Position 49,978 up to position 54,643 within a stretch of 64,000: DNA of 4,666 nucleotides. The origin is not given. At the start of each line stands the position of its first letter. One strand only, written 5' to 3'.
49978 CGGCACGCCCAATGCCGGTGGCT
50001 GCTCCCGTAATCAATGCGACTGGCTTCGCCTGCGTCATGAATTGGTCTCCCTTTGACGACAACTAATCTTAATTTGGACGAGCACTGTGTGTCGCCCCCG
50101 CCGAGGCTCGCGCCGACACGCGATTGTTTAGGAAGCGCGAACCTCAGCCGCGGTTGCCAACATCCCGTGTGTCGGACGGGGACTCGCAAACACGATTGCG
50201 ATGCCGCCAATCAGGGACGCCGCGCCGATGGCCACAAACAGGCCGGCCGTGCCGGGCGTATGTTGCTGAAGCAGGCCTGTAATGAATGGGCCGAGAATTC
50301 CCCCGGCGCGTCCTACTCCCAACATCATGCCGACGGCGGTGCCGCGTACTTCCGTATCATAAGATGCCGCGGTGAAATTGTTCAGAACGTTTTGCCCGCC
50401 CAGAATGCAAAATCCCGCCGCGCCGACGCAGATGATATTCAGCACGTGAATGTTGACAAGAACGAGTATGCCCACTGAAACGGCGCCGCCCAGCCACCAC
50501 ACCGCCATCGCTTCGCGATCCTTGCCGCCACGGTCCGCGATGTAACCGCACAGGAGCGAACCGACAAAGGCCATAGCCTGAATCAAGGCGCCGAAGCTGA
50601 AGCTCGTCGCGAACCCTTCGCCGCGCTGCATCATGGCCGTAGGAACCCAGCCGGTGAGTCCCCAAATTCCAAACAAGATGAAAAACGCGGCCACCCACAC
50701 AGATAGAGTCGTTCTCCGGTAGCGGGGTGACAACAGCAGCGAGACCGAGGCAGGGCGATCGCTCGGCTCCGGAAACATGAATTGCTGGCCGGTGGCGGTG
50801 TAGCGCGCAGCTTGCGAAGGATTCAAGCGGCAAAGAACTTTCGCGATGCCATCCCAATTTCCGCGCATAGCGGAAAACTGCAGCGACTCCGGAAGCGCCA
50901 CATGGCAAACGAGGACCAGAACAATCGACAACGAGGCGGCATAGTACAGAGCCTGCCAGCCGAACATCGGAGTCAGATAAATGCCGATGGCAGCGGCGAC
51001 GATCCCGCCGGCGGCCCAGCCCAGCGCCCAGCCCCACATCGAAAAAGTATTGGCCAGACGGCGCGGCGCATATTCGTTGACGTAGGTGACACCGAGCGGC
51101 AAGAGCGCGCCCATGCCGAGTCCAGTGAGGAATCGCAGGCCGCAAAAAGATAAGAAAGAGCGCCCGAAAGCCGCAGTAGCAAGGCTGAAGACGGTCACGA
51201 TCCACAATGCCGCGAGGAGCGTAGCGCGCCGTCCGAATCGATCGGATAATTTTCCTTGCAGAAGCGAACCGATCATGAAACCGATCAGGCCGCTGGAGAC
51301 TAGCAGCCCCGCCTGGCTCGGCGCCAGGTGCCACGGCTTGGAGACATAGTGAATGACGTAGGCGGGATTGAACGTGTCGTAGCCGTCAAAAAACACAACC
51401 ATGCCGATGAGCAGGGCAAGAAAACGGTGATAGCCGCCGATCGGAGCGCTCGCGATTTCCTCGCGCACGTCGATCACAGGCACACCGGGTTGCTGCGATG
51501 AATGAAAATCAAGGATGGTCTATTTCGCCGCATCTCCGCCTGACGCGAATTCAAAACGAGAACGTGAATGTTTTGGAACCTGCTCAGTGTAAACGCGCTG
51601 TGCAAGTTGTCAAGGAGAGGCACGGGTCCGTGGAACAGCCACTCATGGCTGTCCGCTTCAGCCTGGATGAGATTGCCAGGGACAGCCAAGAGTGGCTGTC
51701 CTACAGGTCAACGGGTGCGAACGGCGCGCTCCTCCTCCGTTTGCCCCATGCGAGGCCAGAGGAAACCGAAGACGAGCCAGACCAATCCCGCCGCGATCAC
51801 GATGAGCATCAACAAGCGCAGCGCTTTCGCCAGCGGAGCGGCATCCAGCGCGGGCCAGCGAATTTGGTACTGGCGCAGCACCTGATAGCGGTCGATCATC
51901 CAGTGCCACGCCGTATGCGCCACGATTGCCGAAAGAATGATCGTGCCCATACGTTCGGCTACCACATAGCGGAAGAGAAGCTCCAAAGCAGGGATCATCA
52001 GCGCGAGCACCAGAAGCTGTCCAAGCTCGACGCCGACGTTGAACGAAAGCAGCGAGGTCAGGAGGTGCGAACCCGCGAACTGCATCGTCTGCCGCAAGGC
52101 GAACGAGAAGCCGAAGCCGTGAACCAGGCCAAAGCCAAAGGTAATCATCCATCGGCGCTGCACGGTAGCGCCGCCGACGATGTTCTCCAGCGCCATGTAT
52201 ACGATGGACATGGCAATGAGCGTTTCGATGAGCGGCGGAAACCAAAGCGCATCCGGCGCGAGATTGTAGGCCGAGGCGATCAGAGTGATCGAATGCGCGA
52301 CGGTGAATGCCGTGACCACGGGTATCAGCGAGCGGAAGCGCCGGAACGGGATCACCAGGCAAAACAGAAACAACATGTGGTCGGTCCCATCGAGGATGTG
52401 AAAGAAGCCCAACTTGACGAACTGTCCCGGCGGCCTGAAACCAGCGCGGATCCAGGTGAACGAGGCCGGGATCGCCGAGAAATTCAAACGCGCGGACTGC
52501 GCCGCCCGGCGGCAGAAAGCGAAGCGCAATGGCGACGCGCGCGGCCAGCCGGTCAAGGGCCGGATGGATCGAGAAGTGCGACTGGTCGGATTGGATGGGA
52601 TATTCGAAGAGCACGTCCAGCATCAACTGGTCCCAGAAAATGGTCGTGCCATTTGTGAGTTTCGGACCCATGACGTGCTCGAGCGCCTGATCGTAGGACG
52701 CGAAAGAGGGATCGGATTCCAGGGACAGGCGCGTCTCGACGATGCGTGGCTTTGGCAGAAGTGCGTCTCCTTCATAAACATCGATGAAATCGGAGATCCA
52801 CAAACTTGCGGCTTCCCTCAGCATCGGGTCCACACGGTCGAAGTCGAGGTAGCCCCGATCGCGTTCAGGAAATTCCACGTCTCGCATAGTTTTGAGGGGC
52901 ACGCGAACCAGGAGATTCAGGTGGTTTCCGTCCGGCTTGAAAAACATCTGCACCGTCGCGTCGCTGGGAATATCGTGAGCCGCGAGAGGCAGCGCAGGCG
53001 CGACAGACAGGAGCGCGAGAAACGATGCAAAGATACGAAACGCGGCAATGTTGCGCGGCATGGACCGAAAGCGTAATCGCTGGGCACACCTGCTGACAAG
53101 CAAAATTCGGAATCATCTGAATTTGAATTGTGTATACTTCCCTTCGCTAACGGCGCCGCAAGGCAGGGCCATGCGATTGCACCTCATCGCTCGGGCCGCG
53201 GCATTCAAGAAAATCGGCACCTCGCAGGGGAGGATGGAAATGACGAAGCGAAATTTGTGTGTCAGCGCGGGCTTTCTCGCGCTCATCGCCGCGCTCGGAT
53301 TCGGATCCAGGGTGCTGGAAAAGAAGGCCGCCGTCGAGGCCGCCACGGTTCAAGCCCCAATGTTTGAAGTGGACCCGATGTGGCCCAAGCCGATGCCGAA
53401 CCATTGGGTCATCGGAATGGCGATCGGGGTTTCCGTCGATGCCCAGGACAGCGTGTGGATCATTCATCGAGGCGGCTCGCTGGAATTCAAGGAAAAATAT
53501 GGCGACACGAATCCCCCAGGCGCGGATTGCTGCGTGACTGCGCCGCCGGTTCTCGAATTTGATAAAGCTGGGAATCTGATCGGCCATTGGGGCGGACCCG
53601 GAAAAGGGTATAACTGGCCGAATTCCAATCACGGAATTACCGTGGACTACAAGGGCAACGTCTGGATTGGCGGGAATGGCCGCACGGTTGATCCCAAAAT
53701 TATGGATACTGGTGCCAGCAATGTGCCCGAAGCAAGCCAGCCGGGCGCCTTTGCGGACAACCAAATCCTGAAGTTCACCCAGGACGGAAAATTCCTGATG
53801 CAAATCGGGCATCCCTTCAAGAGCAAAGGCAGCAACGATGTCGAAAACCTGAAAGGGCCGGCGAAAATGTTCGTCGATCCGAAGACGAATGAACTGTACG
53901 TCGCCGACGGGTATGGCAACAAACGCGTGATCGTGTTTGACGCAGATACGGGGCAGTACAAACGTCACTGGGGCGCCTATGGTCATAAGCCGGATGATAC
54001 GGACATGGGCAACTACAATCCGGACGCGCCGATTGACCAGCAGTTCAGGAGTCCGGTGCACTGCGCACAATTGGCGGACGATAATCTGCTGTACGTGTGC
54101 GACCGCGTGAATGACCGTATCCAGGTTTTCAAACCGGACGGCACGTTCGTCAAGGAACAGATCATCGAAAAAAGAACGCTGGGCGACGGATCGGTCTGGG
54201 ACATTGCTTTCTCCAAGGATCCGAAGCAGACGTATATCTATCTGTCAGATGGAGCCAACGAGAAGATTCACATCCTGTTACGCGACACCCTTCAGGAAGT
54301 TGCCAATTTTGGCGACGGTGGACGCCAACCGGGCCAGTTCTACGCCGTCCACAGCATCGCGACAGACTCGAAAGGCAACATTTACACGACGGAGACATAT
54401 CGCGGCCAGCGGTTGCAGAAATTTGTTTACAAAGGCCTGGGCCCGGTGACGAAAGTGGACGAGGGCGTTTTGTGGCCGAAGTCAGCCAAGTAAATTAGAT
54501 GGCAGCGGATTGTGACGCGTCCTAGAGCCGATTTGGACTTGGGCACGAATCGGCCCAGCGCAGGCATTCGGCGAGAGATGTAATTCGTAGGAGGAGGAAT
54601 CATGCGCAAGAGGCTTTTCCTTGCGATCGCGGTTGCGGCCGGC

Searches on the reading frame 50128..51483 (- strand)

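Call 66: search_protein_families(library=pfam, proteins=[window:50128-51483:-], max_evalue=0.001)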
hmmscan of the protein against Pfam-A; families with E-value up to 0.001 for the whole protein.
window:50128-51483:- (451 aa): 2 families
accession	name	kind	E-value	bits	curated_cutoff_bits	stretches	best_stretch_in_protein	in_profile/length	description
PF07690.21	MFS_1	-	2.1e-41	142.4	33.4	2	24-399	1-347/347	Major Facilitator Superfamily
PF00083.30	Sugar_tr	-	4.1e-23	82.4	22.3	1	54-432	44-435/452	Sugar (and other) transporter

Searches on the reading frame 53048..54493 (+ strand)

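Call 66: search_protein_families(library=pfam, proteins=[window:53048-54493:+], max_evalue=0.001)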
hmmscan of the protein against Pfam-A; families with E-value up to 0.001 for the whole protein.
window:53048-54493:+ (481 aa): 4 families
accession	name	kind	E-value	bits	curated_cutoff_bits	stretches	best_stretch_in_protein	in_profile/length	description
PF01436.27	NHL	-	9.1e-13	48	20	0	270-297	3-28/28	NHL repeat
PF06739.17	SBBP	-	2.7e-06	27.7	20.5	0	434-448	15-29/38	Beta-propeller repeat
PF17170.10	DUF5128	-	0.00023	20.9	22.9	0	237-306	63-126/321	6-bladed beta-propeller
PF07494.17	Reg_prop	-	0.00082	19.7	20.4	0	192-211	5-24/24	Two component regulator propeller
